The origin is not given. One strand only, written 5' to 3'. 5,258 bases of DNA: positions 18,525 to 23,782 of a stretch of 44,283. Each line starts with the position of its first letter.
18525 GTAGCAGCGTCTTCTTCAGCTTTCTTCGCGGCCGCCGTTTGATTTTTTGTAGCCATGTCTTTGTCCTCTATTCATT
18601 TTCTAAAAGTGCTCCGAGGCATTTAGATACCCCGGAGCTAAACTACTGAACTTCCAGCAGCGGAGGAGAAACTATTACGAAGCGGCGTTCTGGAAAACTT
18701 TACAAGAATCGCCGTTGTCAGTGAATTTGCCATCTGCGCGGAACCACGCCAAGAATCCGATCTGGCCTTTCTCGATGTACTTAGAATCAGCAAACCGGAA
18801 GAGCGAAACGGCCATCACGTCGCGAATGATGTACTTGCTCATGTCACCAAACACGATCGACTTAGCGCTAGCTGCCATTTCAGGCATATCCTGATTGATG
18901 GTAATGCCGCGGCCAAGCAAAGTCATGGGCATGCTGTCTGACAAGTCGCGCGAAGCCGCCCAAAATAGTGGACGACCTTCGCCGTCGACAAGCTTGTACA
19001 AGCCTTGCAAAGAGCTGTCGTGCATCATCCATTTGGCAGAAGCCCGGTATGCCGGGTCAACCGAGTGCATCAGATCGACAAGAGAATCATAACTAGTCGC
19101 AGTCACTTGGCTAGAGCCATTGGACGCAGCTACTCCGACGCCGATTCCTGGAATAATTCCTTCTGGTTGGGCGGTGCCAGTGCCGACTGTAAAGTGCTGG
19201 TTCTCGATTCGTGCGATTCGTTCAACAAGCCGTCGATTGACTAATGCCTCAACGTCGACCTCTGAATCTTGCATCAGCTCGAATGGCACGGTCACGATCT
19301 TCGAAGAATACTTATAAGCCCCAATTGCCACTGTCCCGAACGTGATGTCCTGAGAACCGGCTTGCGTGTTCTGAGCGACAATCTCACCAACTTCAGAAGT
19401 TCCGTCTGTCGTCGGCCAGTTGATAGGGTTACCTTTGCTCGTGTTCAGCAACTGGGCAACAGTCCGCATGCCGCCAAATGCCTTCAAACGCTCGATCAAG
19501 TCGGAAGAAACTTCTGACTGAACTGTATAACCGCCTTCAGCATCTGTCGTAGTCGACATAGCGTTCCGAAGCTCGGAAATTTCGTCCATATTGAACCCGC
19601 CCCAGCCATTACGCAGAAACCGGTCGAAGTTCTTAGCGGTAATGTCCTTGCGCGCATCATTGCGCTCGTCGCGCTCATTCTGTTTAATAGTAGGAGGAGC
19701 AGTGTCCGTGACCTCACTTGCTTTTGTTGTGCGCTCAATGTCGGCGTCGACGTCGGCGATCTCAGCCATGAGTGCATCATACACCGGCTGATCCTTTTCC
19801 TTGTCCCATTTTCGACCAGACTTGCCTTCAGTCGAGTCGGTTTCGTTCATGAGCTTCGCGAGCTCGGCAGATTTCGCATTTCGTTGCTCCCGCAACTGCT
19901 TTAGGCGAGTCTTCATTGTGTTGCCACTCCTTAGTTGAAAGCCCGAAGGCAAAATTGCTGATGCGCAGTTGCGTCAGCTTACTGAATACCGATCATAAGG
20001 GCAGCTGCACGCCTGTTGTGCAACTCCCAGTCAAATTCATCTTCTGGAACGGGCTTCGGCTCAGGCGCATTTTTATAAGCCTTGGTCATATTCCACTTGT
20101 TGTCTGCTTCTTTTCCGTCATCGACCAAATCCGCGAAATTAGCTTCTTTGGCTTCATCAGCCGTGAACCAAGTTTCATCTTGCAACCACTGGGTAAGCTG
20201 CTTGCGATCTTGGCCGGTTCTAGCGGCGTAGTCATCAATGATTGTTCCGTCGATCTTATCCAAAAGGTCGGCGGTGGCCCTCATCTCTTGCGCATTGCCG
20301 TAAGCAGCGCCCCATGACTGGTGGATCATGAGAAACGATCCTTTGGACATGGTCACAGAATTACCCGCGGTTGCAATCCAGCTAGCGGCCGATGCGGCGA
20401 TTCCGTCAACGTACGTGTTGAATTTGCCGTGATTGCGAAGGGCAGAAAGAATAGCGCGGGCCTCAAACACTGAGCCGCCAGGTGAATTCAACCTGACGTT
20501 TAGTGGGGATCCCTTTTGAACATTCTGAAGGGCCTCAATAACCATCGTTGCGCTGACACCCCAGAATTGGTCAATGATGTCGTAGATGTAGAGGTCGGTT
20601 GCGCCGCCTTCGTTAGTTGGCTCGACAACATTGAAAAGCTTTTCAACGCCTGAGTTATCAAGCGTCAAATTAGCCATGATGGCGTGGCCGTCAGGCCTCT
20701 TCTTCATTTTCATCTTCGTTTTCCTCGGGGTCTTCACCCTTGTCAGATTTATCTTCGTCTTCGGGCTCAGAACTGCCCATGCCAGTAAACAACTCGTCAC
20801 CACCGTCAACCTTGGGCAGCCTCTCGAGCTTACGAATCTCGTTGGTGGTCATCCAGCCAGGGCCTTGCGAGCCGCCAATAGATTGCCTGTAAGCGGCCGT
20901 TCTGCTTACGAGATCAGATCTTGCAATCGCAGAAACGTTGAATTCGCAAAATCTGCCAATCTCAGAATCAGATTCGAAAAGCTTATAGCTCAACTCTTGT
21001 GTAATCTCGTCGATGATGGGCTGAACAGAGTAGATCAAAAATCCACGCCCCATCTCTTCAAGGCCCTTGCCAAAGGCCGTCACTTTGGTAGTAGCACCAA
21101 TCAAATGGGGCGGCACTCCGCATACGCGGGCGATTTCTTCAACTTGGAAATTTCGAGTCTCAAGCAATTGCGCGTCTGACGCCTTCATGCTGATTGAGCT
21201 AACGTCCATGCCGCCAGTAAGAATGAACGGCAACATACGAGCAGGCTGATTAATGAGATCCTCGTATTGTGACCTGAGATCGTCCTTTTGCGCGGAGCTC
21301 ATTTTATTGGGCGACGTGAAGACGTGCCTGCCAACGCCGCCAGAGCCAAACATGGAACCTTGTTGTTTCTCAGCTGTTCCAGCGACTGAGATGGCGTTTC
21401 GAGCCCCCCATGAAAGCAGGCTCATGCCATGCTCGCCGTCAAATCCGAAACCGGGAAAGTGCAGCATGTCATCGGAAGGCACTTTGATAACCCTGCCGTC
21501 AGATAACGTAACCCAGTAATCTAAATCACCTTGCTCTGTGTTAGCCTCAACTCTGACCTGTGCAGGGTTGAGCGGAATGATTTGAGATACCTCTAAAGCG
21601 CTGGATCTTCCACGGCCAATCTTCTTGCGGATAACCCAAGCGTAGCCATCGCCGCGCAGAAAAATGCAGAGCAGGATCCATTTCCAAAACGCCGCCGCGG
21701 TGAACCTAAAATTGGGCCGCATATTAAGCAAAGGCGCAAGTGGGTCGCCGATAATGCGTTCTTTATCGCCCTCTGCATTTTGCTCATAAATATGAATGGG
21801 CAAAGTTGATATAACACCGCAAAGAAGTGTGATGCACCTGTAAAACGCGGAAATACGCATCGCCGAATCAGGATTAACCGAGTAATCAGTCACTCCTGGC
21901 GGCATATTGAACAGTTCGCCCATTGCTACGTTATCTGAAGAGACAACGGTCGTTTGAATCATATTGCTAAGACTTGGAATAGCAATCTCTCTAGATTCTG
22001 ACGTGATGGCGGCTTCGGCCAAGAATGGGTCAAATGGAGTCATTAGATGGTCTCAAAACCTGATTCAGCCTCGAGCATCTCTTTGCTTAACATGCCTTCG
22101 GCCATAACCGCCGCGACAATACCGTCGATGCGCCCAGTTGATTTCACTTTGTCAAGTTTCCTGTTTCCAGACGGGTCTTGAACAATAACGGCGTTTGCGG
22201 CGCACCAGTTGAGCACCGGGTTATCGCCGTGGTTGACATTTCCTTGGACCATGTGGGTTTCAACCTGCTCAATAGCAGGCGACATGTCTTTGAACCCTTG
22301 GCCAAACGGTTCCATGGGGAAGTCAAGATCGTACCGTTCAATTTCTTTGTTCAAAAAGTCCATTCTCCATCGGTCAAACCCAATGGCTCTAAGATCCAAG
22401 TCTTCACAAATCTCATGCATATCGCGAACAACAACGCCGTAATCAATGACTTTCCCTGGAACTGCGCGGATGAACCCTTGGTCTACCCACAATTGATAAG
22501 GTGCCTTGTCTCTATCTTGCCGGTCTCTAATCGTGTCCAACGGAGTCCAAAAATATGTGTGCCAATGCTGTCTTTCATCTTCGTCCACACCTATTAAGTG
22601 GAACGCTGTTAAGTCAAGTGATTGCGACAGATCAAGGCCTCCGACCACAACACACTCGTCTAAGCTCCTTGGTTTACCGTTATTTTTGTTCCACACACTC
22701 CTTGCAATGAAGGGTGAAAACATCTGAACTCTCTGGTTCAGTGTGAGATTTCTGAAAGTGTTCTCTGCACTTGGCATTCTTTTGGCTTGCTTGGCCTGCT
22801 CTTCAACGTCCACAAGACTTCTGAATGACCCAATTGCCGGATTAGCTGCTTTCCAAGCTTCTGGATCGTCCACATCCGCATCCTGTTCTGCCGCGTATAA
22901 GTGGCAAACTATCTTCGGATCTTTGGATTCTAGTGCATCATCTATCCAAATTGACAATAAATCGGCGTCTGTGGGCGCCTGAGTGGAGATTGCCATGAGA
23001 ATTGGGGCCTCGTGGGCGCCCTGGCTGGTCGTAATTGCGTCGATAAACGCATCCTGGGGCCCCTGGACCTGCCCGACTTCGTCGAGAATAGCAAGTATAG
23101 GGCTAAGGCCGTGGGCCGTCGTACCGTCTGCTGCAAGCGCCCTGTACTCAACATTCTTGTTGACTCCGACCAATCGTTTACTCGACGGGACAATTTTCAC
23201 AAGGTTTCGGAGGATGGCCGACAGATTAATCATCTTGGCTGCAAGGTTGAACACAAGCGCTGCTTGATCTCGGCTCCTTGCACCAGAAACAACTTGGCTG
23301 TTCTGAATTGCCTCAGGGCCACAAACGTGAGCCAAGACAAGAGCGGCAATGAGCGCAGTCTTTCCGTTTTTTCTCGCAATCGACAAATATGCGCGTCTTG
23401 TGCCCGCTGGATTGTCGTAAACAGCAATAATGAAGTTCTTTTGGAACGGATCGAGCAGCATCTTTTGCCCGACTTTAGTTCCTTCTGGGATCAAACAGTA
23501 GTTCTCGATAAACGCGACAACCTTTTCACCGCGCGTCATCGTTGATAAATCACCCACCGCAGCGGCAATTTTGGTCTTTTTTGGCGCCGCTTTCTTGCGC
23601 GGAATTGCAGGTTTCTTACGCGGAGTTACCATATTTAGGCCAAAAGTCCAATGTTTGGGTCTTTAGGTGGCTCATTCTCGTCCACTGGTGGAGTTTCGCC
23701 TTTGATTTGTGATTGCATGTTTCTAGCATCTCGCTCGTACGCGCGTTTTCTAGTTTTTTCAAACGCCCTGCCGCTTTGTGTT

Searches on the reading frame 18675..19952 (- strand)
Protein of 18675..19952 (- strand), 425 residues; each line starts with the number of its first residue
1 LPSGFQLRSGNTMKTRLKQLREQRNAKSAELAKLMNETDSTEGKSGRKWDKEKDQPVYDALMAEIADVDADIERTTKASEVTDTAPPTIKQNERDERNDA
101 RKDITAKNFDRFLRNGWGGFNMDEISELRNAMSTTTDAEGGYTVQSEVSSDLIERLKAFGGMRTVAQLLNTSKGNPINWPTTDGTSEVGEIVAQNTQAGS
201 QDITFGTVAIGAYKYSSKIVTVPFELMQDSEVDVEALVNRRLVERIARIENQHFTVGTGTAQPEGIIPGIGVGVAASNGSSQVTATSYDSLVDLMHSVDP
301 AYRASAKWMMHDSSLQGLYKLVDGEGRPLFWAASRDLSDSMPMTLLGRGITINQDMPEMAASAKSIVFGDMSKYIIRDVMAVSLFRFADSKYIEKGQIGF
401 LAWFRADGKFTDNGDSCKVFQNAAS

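Call 58: search_protein_families(library=pfam, proteins=[window:18675-19952:-], max_evalue=0.001)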
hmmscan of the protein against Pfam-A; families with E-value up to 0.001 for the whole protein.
window:18675-19952:- (425 aa): 1 family
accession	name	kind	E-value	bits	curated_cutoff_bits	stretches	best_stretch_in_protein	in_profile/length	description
PF05065.19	Phage_capsid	-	1.2e-62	212.3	24.2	1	140-413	1-272/280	Phage capsid family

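Call 95: search_dna_similar(query=window:18678-19952:-, collection=phages, mode=protein, max_rows=12, max_evalue=1e-10)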
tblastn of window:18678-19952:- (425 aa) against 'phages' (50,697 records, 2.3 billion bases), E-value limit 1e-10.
Records with a match: 457; places in all: 459; records where one place covers at least 80% of the query: 384.
Best place of each record, by identity: <60% 457.
By first word of the organism name: Streptococcus 99; Vibrio 88; Ralstonia 57; Klebsiella 23; Serratia 19; Escherichia 17; Burkholderia 15; Streptomyces 15; Salmonella 8; phage 8; and 47 more.
By host as written in the record: - 111; Ralstonia solanacearum 45; Serratia marcescens 16; Klebsiella pneumoniae 15; Escherichia coli 13; Streptococcus suis 11; Burkholderia sp. 10; Ruminococcus sp. 6; and 182 more.
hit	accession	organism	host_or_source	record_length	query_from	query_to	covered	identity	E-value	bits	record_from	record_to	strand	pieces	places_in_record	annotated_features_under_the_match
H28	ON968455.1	Pseudanabaena phage Pan4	Pseudanabaena sp.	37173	2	425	100%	44.9%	1e-103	343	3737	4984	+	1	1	major capsid protein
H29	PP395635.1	Microcystis phage Mae-JY02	Microcystis aeruginosa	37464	17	425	96%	46.5%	9e-105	346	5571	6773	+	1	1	major capsid protein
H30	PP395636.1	Microcystis phage Mel-JY03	Microcystis elabens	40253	17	425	96%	46.5%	9e-105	346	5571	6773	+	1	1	major capsid protein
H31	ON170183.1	Ralstonia phage YO105_4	Ralstonia solanacearum T391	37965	17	425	96%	46.0%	5e-105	347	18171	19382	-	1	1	record has no annotation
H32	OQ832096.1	Halomonas phage vB_HmeY_H4907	Halomonas meridiana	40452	4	425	99%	43.8%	2e-99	331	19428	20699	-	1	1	major capsid protein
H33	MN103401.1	Bordetella phage vB_BbrS_PHB09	Bordetella bronchiseptica Bb01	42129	2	423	99%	43.0%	9e-97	323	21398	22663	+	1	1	major capsid protein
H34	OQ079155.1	Vibrio phage Vaitephage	Vibrio harveyi BAA-1116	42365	13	425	97%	42.4%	7e-90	303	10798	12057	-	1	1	major capsid protein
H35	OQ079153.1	Vibrio phage Fayden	Vibrio harveyi BAA-1116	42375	13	425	97%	42.4%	7e-90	303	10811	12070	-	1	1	major capsid protein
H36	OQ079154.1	Vibrio phage Baybae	Vibrio harveyi BAA-1116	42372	13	425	97%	42.0%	1e-86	294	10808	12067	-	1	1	major capsid protein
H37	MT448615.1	Vibrio phage Marilyn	Vibrio harveyi BAA-1116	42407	13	425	97%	42.0%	1e-86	294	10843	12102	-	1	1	major capsid protein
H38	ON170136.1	Ralstonia phage YO082_3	Ralstonia solanacearum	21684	5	425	99%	41.1%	1e-91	308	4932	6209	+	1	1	record has no annotation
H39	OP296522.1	Variovorax phage VarioGold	Variovorax sp. ZS18.2.2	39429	17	425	96%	41.9%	4e-82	281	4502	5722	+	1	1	major capsid protein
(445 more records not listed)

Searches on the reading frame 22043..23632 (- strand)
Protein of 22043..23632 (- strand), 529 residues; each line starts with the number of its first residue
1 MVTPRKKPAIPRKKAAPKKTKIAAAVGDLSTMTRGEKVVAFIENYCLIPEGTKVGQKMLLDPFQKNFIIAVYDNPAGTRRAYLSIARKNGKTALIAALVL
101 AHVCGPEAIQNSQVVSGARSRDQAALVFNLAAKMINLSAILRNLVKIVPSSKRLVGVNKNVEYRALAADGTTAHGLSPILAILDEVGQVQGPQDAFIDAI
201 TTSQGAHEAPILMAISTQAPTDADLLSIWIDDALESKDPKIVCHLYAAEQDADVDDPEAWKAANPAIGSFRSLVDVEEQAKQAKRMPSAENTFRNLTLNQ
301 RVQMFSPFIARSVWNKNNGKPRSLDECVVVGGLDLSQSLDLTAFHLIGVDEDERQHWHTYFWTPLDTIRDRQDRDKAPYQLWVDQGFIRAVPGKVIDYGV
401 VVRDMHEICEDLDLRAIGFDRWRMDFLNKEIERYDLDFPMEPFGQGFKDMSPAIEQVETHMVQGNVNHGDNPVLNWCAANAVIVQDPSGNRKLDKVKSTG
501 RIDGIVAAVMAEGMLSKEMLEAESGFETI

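Call 58: search_protein_families(library=pfam, proteins=[window:22043-23632:-], max_evalue=0.001)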
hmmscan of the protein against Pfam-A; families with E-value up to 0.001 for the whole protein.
window:22043-23632:- (529 aa): 2 families
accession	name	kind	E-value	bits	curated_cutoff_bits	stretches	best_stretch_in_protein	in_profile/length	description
PF20441.4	TerL_nuclease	-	2.6e-39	135.6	24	1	244-512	10-279/286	Terminase large subunit, endonuclease domain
PF03354.21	TerL_ATPase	-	1e-11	45.3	23.7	1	62-218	1-161/178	Terminase large subunit, ATPase domain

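Call 94: search_dna_similar(query=window:22046-23632:-, collection=phages, mode=protein, max_rows=12, max_evalue=1e-10)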
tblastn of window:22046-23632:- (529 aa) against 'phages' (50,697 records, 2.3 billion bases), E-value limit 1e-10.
Records with a match: 1844; places in all: 1844; records where one place covers at least 80% of the query: 1796.
Best place of each record, by identity: <60% 1844.
By first word of the organism name: Vibrio 209; Staphylococcus 201; Streptococcus 195; Mycobacterium 156; Enterococcus 138; Paenibacillus 110; Gordonia 97; Bacillus 69; Arthrobacter 63; Ralstonia 62; and 90 more.
By host as written in the record: - 246; Mycobacterium smegmatis mc2 155 108; Staphylococcus aureus 60; Gordonia terrae 3612 56; Ralstonia solanacearum 49; Enterococcus faecalis 43; Paenibacillus larvae 42; Escherichia coli 40; and 576 more.
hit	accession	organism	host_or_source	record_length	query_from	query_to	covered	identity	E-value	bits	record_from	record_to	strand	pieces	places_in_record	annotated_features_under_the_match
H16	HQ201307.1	Cronobacter phage ENT39118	Cronobacter sakazakii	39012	31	527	94%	58.8%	0e+0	602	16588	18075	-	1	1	terminase large subunit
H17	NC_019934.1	Cronobacter phage ENT39118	Cronobacter sakazakii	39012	31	527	94%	58.8%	0e+0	602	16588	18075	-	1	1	terminase large subunit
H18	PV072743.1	Burkholderia phage vB_SBP39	Burkholderia sp.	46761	33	527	94%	58.7%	0e+0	606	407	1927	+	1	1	terminase large subunit | prohead protease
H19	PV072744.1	Burkholderia phage vB_FKKS2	Burkholderia sp.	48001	33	527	94%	58.7%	0e+0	606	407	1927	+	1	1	terminase large subunit | prohead protease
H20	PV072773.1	Burkholderia phage vB_FUBS1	Burkholderia sp.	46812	33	527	94%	58.7%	0e+0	606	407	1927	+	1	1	terminase large subunit | prohead protease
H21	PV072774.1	Burkholderia phage vB_SBP33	Burkholderia sp.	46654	33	527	94%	58.7%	0e+0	606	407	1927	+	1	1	terminase large subunit | prohead protease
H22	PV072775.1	Burkholderia phage vB_FUB47a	Burkholderia sp.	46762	33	527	94%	58.7%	0e+0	606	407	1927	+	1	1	terminase large subunit | prohead protease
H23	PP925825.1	Escherichia phage SaltyDalty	Escherichia coli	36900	31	527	94%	58.4%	0e+0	598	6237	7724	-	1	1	terminase large subunit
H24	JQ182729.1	Enterobacteria phage mEp390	Escherichia coli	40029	31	527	94%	58.4%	0e+0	597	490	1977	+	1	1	terminase large subunit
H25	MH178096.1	Aeromonas phage AsXd-1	Aeromonas salmonicida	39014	31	527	94%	58.4%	0e+0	597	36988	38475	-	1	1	hypothetical protein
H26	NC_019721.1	Enterobacteria phage mEp390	Escherichia coli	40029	31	527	94%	58.4%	0e+0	597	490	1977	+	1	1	terminase large subunit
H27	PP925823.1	Escherichia phage LMessi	Escherichia coli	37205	31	527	94%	58.4%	0e+0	597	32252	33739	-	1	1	terminase large subunit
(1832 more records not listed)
